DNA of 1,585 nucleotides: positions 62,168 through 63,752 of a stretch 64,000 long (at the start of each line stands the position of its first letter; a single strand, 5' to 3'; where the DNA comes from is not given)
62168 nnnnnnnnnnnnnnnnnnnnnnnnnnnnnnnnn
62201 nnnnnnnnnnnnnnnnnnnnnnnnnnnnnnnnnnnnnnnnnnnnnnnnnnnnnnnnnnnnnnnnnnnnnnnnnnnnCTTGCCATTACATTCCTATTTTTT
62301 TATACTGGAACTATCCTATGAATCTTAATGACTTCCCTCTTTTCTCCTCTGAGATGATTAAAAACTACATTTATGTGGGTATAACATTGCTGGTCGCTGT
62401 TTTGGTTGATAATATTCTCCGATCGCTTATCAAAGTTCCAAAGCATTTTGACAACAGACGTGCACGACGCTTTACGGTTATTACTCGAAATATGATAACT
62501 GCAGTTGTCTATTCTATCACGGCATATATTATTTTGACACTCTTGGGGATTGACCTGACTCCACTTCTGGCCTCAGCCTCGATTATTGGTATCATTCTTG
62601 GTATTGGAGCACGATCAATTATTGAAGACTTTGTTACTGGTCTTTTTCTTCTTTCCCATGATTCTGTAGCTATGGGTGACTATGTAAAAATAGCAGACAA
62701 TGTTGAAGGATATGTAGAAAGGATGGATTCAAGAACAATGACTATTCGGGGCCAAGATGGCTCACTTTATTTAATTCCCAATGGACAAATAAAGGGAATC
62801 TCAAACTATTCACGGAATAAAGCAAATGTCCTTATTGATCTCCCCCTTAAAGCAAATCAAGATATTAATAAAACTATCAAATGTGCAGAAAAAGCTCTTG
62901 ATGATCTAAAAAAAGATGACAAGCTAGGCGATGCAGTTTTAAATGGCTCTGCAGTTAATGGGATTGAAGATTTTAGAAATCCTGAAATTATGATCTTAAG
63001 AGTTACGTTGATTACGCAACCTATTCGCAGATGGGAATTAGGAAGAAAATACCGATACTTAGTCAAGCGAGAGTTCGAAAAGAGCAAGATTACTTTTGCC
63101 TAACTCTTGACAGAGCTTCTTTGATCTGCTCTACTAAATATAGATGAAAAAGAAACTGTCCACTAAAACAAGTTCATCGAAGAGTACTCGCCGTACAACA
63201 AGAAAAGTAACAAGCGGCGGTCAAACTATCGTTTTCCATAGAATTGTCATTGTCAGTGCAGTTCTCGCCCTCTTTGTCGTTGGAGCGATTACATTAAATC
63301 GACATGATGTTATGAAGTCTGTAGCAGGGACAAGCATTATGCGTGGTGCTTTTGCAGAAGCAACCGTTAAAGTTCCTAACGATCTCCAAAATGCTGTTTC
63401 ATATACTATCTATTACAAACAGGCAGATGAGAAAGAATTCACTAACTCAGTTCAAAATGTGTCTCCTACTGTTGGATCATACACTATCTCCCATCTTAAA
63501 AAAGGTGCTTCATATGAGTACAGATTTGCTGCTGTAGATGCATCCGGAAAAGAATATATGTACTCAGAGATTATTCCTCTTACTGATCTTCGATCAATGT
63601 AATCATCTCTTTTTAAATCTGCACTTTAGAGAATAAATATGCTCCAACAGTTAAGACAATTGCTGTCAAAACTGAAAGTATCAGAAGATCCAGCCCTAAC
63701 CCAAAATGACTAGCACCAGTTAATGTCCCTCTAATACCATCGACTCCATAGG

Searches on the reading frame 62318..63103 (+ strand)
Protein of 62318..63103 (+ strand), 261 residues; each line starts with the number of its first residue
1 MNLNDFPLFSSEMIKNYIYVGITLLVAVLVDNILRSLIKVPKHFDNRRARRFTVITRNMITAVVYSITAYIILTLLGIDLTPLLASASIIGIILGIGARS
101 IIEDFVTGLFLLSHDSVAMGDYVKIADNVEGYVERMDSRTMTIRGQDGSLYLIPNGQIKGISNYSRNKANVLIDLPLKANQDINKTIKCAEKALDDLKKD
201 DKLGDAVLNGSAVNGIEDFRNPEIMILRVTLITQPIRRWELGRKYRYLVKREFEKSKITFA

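Call 72: search_protein_families(library=pfam, proteins=[window:62318-63103:+], max_evalue=0.001)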
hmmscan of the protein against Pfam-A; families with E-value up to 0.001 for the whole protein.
window:62318-63103:+ (261 aa): 1 family
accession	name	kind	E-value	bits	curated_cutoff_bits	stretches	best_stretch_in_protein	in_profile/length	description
PF00924.24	MS_channel_2nd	-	2.2e-15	56.9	20.2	1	101-166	2-68/68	Mechanosensitive ion channel, beta-domain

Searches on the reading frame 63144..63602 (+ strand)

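Call 72: search_protein_families(library=pfam, proteins=[window:63144-63602:+], max_evalue=0.001)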
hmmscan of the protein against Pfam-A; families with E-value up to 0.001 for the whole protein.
window:63144-63602:+ (152 aa): 1 family
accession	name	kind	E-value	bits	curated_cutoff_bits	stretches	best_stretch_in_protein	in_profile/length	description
PF00041.27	fn3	-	3.9e-06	27.4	25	1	86-144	31-81/84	Fibronectin type III domain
